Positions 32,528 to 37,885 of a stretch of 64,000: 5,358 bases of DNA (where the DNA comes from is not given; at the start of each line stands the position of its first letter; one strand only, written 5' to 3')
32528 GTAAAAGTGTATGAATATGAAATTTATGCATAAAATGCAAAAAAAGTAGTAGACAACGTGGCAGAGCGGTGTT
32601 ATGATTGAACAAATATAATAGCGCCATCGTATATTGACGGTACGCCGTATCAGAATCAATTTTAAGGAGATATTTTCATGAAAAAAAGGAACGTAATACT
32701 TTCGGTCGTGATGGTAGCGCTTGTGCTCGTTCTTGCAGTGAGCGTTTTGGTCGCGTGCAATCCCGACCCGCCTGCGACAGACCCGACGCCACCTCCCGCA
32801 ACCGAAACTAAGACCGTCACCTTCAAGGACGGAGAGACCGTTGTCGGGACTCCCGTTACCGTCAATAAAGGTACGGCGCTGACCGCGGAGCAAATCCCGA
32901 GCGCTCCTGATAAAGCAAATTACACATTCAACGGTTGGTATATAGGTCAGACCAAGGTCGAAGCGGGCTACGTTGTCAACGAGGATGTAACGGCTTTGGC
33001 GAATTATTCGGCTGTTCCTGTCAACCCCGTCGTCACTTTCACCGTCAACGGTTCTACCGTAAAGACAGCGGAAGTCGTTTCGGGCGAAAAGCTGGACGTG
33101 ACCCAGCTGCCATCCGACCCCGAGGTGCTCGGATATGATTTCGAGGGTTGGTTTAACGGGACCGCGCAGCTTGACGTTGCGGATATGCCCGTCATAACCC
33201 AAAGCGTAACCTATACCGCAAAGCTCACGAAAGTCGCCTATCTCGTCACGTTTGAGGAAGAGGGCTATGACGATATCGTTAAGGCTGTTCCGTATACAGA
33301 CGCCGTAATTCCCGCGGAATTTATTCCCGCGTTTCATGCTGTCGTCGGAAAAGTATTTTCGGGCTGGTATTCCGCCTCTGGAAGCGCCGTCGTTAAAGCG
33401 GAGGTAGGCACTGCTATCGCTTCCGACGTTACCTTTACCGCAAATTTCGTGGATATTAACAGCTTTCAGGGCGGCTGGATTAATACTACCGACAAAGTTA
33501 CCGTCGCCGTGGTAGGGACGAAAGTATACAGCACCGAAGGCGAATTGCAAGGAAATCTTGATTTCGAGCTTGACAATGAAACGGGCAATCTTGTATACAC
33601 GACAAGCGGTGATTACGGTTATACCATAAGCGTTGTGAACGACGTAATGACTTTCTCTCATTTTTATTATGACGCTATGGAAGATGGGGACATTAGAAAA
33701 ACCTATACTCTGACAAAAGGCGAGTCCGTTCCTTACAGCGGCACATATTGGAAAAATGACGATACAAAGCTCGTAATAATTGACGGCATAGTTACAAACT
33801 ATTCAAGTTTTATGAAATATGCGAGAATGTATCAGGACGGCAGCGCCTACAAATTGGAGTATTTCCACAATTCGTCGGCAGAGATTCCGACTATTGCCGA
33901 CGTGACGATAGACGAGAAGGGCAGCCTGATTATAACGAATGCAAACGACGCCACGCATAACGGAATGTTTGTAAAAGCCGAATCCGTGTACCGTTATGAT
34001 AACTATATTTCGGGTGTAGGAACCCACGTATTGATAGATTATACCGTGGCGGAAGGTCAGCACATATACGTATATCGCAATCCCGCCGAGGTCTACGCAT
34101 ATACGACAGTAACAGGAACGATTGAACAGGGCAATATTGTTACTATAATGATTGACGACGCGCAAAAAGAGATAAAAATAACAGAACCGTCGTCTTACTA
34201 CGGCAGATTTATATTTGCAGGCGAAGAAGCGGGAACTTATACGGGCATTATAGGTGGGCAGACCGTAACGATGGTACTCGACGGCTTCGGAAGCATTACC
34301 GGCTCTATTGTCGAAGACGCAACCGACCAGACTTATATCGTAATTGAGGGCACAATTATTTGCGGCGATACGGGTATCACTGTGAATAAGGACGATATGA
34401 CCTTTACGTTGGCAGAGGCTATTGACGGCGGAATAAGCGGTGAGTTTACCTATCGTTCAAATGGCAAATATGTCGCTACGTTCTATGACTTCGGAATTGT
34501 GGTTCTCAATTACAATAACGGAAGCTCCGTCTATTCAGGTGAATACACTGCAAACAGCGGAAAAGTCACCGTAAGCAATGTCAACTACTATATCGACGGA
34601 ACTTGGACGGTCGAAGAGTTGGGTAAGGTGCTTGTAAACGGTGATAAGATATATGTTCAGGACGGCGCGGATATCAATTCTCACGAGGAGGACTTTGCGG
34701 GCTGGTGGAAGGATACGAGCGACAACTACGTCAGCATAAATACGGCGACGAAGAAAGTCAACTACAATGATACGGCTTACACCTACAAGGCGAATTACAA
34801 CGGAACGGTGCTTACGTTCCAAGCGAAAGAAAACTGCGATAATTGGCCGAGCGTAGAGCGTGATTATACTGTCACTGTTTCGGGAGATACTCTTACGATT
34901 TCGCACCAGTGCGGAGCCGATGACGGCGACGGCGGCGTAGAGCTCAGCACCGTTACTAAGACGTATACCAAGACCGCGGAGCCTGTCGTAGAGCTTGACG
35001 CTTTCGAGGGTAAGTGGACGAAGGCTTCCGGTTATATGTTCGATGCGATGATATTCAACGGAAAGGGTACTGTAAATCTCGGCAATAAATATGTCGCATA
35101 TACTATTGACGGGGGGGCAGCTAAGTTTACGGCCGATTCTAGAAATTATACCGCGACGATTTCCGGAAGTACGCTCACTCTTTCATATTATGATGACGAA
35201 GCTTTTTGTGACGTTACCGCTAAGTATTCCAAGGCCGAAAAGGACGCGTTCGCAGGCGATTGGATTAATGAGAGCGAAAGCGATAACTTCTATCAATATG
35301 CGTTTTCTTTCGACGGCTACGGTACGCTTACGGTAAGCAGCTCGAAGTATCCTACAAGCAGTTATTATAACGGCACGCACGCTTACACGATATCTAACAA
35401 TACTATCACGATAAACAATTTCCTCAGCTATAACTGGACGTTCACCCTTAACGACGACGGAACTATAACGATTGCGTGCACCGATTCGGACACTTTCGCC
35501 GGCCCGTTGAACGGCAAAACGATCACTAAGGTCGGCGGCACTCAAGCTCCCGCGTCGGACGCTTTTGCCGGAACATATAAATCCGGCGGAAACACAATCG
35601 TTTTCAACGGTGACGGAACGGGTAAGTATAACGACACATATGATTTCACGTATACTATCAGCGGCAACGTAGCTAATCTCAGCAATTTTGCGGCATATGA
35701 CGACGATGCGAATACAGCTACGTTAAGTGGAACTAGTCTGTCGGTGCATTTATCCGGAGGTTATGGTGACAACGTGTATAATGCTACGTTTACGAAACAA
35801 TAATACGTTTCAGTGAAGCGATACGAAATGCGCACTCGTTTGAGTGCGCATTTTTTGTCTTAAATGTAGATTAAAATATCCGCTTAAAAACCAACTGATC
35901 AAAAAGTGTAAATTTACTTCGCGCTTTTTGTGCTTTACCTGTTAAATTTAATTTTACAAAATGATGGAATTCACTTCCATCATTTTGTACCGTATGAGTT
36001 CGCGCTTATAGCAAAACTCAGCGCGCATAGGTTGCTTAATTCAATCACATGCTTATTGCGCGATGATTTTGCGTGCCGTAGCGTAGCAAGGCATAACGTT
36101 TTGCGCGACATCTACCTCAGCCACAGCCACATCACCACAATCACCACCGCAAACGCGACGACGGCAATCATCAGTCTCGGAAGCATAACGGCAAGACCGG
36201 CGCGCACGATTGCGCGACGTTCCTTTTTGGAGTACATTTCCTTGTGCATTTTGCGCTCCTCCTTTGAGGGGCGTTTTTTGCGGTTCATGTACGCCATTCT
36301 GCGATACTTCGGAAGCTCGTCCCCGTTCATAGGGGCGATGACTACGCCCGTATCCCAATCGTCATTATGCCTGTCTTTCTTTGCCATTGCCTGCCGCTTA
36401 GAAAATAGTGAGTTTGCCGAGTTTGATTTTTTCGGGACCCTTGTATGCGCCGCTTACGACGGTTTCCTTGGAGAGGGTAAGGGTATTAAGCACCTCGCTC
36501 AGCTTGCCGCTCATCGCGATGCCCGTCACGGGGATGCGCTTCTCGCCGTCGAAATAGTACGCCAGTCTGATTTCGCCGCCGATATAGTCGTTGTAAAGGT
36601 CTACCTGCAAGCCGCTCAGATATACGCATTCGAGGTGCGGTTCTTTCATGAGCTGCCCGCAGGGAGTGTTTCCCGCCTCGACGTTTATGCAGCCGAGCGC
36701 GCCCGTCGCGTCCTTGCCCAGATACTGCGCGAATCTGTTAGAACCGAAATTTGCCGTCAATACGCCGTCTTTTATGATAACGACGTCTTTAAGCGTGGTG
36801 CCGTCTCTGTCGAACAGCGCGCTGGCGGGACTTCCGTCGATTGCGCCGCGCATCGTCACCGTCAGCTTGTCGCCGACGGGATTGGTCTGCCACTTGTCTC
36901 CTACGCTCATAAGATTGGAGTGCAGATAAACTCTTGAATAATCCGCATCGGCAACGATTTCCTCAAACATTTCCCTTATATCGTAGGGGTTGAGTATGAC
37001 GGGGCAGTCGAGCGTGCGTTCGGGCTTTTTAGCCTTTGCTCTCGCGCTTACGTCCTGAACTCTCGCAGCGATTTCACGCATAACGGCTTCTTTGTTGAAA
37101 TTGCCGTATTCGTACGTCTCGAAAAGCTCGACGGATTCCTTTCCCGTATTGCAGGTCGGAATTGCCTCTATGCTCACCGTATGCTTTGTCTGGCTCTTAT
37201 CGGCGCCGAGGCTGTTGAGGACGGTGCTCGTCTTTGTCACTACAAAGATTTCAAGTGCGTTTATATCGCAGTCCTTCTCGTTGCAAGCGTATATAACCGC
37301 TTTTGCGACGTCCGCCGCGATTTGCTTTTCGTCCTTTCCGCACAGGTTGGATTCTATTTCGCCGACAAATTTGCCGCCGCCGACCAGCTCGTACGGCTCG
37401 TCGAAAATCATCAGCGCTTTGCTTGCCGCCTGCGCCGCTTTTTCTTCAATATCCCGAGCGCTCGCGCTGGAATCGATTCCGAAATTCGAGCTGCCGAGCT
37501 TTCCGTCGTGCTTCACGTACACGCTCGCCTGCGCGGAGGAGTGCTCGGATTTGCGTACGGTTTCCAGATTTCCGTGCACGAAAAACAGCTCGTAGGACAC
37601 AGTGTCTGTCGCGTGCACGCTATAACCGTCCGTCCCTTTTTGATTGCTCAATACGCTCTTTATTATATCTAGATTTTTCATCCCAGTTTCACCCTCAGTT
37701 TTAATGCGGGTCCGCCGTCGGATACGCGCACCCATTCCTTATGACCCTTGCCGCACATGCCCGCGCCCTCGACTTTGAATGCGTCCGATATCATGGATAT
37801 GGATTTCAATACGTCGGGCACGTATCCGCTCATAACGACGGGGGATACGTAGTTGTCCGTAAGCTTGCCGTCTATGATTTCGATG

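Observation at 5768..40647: Candidate protein-foraging island: anchored S8 protease, oversized Opp-type importer, four giant lipoproteins, then TldD/PmbA and an M18 aminopeptidase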

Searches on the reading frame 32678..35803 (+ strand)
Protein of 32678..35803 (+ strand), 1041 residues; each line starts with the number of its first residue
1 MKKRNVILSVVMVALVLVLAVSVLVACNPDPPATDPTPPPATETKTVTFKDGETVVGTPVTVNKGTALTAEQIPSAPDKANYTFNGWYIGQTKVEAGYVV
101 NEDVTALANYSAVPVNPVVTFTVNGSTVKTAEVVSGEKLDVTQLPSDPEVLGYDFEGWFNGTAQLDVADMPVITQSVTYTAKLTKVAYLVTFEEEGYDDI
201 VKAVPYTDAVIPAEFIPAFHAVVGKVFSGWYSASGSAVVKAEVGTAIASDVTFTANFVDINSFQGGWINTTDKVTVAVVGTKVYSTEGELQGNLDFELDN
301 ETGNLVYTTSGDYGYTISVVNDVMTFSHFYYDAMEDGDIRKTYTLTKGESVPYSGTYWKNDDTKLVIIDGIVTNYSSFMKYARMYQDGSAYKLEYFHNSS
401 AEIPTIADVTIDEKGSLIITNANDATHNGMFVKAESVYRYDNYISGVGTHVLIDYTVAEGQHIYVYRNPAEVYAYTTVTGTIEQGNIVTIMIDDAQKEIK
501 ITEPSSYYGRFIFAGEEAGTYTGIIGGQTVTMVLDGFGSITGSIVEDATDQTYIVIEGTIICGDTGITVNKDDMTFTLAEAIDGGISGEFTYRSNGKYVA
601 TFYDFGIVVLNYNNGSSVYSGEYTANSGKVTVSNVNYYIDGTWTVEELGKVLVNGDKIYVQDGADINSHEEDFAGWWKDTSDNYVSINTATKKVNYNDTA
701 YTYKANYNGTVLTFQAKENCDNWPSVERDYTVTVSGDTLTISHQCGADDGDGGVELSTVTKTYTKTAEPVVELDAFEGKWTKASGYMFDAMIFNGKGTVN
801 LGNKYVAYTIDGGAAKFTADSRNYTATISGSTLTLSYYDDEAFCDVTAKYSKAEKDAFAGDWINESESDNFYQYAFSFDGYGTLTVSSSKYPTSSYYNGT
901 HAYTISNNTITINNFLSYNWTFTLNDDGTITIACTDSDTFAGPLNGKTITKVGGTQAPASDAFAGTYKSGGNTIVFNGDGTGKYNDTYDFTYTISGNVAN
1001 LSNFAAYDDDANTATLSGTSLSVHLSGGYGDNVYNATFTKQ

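Call 4: search_protein_families(library=pfam, proteins=[window:32678-35803:+], max_evalue=0.01)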
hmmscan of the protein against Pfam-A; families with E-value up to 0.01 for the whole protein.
window:32678-35803:+ (1041 aa): 1 family
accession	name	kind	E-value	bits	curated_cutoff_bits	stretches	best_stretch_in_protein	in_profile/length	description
PF09479.16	Flg_new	-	1.4e-10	41.5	27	2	46-108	2-64/65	Listeria-Bacteroides repeat domain (List_Bact_rpt)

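Call 25: search_protein_families(library=ncbifam, proteins=[window:32678-35803:+], max_evalue=0.01)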
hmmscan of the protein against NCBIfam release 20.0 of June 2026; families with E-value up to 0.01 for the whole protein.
window:32678-35803:+ (1041 aa): 1 family
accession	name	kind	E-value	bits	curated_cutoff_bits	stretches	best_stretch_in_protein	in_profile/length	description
TIGR02543.1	List_Bact_rpt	repeat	5.4e-07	29.9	20.95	1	152-185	5-42/44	TIGR02543 family repeat protein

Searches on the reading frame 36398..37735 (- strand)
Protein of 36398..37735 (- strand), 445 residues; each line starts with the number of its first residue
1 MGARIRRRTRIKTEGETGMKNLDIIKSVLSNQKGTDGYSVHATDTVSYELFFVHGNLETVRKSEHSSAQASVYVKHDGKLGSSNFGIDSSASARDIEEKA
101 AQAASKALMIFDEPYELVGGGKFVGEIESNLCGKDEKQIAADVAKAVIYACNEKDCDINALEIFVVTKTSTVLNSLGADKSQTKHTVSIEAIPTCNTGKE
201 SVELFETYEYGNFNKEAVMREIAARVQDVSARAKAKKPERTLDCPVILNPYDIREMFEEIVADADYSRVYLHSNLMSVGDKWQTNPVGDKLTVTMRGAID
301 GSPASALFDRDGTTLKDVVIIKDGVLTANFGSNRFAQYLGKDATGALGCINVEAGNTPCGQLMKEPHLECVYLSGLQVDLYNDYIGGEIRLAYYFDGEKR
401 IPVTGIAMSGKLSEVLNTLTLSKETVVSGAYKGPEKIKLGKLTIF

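Call 4: search_protein_families(library=pfam, proteins=[window:36398-37735:-], max_evalue=0.01)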
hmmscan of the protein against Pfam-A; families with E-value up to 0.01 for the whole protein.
window:36398-37735:- (445 aa): 1 family
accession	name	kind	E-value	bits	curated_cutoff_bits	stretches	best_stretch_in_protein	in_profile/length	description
PF19289.4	PmbA_TldD_3rd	-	7.2e-18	65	22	1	243-442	3-216/220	PmbA/TldA metallopeptidase C-terminal domain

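Call 25: search_protein_families(library=ncbifam, proteins=[window:36398-37735:-], max_evalue=0.01)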
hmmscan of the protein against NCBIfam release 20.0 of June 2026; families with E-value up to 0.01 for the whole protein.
window:36398-37735:- (445 aa): 2 families
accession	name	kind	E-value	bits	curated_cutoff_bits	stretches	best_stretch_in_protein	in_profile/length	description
NF008268.0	PRK11040.1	equivalog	1.4e-07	30.6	438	1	216-419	216-418/446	metalloprotease PmbA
NF040952.1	Arch_mtprotase_TldD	equivalog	0.00067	18.5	635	1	200-345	176-316/443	zinc metalloprotease TldD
